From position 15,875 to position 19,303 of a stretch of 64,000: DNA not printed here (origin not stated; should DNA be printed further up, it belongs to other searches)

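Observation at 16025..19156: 1043-aa multidomain capsule enzyme with an N-terminal alpha/beta-hydrolase-like module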

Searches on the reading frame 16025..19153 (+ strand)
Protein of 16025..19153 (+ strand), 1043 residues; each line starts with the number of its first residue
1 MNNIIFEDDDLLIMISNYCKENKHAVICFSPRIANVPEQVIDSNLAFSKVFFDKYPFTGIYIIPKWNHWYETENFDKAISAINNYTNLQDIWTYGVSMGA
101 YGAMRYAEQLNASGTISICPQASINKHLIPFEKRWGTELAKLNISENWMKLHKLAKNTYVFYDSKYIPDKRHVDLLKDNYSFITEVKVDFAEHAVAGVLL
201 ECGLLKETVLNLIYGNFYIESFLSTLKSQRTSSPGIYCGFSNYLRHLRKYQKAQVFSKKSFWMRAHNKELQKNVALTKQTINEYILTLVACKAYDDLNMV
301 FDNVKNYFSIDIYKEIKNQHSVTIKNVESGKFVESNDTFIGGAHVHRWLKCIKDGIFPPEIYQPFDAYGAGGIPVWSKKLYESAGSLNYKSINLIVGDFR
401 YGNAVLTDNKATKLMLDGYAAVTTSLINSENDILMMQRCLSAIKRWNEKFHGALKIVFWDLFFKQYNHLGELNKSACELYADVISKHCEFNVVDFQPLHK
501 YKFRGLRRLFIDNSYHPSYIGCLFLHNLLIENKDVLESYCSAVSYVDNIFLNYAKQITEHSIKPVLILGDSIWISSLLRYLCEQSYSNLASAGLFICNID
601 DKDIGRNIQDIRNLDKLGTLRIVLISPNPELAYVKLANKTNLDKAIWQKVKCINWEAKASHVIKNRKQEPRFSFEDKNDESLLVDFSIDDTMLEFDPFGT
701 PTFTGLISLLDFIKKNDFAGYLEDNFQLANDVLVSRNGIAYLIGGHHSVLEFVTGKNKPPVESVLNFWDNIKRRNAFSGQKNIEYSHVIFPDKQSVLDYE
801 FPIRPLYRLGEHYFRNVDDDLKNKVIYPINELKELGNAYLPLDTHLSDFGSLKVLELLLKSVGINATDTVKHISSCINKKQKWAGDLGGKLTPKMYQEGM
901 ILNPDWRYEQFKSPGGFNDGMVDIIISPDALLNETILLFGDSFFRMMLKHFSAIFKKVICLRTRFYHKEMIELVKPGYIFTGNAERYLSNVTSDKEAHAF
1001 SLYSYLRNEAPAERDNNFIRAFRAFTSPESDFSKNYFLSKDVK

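Call 7: search_protein_families(proteins=[window:16025-19153:+], library=ncbifam, max_evalue=1)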
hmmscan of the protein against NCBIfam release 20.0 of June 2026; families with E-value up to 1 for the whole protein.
window:16025-19153:+ (1043 aa): 0 families

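Call 8: search_solved_structures(query=window:16025-19153:+, max_evalue=10, show_alignments=3)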
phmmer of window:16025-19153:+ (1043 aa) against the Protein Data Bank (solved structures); distinct sequences matched with E-value up to 10: 0.

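Call 9: profile_search(protein=window:16025-19153:+)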
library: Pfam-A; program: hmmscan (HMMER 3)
A. the first sequence (1043 residues): domains with independent E <= 10: 3; with E <= 0.001: 0
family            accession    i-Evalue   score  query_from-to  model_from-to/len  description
Hydrolase_4       PF12146.15      0.046    13.5      73-142        60-133/239  Serine aminopeptidase, S33
Abhydrolase_1     PF00561.26       0.16    12.1      66-110        46-90/245  alpha/beta hydrolase fold
DUF6618           PF20323.3        0.72    10.6      32-78         13-59/92  Family of unknown function (DUF6618)

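Call 10: find_homologous_proteins(query=window:16025-19153:+, max_evalue=0.001)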
Query window:16025-19153:+ (1043 aa): 2 proteins with E <= 0.001 among 6630 candidates.
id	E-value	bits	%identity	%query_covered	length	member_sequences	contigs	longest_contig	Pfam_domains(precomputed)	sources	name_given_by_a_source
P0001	0.0e+0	2416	100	100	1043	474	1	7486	-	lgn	-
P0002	0.0e+0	1439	85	70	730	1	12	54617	-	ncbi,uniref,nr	ncbi:hypothetical protein [Citrobacter freundii]|uniref:hypothetical protein n=1 Tax=Citrobacter fre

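Call 18: search_protein_representatives(protein=window:16025-19153:+)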
Query: 1043 residues. Proteins with E-value up to 0.001 (for the whole library): 2431; up to 1e-10: 1011; up to 1e-30: 186. The best 150 are listed.
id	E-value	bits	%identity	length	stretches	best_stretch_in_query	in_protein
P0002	0.0e+00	1438.9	85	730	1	1-726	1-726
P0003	5.3e-230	782.8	41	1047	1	2-1038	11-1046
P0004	3.5e-196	670.8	38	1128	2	336-1040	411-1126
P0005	1.8e-172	592.3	42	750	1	339-1038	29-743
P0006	2.2e-171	588.7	36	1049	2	327-1037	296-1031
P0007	1.5e-161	556.1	41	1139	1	336-1037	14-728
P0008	7.3e-157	540.6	42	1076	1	339-1037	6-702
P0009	1.3e-154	533.1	39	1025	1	339-1038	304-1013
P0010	1.4e-146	506.6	40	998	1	340-1040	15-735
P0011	1.1e-139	483.8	39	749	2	727-1038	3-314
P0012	9.6e-137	474.0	37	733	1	335-1038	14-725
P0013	1.4e-131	457.0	41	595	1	480-1038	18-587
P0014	2.1e-131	456.3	38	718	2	724-1037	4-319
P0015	4.6e-125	435.4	38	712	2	726-1036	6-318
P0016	9.1e-112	391.4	37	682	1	392-1037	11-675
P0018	1.1e-93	331.5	48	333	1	724-1030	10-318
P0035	4.3e-50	187.2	31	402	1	339-713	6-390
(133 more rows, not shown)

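Call 56: find_encoding_contigs(protein=P0003, flank=10000, max_places=3)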
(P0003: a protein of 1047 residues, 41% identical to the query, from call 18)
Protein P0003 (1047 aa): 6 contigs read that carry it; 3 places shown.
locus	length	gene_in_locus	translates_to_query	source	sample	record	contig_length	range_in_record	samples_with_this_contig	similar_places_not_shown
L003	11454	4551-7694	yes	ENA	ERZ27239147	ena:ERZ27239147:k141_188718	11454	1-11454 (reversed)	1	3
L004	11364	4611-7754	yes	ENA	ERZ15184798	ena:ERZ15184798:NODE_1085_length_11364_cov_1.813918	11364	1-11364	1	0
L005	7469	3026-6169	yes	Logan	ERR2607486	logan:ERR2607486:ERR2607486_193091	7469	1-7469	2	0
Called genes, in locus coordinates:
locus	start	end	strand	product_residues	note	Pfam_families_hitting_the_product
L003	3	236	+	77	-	?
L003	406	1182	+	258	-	PF01061:ABC2_membrane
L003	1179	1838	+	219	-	PF00005:ABC_tran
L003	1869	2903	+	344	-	-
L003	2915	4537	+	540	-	PF05159:Capsule_synth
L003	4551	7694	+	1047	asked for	-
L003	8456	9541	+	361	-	PF01073:3Beta_HSD, PF01370:Epimerase, PF02719:Polysacc_synt_2, PF04321:RmlD_sub_bind, PF16363:GDP_Man_Dehyd, PF07993:NAD_binding_4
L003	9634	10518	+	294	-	PF00483:NTP_transferase, PF12804:NTP_transf_3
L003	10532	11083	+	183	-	PF00908:dTDP_sugar_isom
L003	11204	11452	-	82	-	?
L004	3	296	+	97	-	?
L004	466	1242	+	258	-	PF01061:ABC2_membrane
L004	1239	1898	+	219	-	PF00005:ABC_tran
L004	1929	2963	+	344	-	-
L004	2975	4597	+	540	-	PF05159:Capsule_synth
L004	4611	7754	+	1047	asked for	-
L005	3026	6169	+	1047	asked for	-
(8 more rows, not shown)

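Call 57: find_encoding_contigs(protein=P0035, flank=8000, max_places=3)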
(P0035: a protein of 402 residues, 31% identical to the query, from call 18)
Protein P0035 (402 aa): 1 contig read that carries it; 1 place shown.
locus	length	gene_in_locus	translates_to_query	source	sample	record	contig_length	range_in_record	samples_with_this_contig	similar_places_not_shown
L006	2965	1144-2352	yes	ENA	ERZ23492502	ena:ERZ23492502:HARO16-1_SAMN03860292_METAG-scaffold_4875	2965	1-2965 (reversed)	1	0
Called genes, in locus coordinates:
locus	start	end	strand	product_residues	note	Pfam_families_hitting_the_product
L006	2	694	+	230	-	?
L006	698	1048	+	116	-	-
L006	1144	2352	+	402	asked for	-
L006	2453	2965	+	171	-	?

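Call 59: find_encoding_contigs(protein=P0018, flank=10000, max_places=3)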
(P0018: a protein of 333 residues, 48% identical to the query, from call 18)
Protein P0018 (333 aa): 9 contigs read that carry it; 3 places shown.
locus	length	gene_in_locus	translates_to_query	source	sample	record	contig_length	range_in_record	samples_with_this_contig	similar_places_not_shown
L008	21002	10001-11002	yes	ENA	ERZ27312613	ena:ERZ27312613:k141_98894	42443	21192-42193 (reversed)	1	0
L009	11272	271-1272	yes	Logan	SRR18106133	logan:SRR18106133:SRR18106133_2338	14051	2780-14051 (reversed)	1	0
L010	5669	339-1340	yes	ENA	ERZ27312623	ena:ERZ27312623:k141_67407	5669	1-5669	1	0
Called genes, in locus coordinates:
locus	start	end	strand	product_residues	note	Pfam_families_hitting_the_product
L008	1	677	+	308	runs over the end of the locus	?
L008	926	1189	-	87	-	-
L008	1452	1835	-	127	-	-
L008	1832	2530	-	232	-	PF01656:CbiA, PF02374:ArsA_ATPase (weak), PF07015:VirC1, PF09140:MipZ (faint), PF10609:ParA (weak), PF13614:AAA_31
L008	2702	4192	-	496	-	PF04055:Radical_SAM, PF13186:SPASM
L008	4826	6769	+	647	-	PF07719:TPR_2 (faint), PF13428:TPR_14 (faint), PF14559:TPR_19 (faint), PF23914:TPR_CcmH_CycH (faint), PF13181:TPR_8 (faint), PF00535:Glycos_transf_2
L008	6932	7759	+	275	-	PF02348:CTP_transf_3, PF12804:NTP_transf_3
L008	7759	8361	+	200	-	PF00300:His_Phos_1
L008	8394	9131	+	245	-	PF25084:LbH_EIF2B (faint), PF00132:Hexapep (weak)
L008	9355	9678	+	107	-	PF01609:DDE_Tnp_1 (faint), PF13586:DDE_Tnp_1_2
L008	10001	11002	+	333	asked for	-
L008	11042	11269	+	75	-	-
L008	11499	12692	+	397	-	PF04577:Glyco_transf_61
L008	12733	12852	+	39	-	-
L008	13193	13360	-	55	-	PF13340:DUF4096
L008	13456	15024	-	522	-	PF13007:LZ_Tnp_IS66, PF13005:zf-IS66, PF03050:DDE_Tnp_IS66, PF13817:DDE_Tnp_IS66_C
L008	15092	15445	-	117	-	PF05717:TnpB_IS66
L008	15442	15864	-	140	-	PF01527:HTH_Tnp_1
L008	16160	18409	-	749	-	PF13524:Glyco_trans_1_2 (faint)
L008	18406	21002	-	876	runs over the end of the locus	-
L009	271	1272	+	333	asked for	-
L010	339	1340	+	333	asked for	-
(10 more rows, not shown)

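Call 60: find_encoding_contigs(protein=P0004, flank=10000, max_places=2)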
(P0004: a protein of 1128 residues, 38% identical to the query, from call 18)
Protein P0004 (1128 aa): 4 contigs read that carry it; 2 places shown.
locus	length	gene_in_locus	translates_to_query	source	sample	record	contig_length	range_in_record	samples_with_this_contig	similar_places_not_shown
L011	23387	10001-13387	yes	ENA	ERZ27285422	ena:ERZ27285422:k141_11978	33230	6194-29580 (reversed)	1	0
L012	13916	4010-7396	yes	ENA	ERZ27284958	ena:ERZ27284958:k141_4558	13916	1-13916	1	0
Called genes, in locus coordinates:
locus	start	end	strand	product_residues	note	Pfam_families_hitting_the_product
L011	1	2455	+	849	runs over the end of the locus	PF13439:Glyco_transf_4 (faint), PF00534:Glycos_transf_1, PF20706:GT4-conflict, PF13692:Glyco_trans_1_4, PF00534:Glycos_transf_1, PF13692:Glyco_trans_1_4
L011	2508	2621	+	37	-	-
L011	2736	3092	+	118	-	PF04138:GtrA_DPMS_TM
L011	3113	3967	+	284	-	PF00535:Glycos_transf_2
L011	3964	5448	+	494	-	-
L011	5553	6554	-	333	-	PF01757:Acyl_transf_3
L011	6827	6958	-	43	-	-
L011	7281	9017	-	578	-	PF01697:Glyco_transf_92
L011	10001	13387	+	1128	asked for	-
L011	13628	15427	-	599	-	PF21912:Glyco_transf_99, PF05159:Capsule_synth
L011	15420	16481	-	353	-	PF13692:Glyco_trans_1_4 (weak)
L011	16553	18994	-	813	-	PF00535:Glycos_transf_2, PF13641:Glyco_tranf_2_3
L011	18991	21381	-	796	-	PF14559:TPR_19 (weak), PF00535:Glycos_transf_2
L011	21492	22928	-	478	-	PF00353:HemolysinCabind, PF13946:DUF4214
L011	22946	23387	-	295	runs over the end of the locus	-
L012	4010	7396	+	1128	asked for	-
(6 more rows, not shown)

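Call 72: find_encoding_contigs(protein=P0002, flank=10000, max_places=2)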
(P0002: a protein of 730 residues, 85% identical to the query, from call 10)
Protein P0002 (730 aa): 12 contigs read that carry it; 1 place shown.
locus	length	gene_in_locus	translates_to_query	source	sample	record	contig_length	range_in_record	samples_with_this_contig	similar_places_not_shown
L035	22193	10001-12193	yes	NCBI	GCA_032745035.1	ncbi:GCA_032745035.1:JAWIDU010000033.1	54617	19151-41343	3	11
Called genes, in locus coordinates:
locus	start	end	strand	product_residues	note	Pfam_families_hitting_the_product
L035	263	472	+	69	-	PF04606:Ogr_Delta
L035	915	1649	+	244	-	-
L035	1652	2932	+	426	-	PF05125:Phage_cap_P2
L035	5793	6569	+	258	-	PF01061:ABC2_membrane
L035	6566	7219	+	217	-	PF00005:ABC_tran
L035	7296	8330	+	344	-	PF13692:Glyco_trans_1_4 (weak)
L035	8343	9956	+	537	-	PF21912:Glyco_transf_99 (weak), PF05159:Capsule_synth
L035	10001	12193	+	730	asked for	-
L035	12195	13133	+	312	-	-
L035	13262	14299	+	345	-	PF13692:Glyco_trans_1_4 (weak)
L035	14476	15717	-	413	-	PF05159:Capsule_synth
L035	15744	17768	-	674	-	PF05159:Capsule_synth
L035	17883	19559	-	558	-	PF02563:Poly_export, PF10531:SLBB (faint), PF22461:SLBB_2 (faint)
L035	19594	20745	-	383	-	-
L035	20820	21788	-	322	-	PF01380:SIS, PF00571:CBS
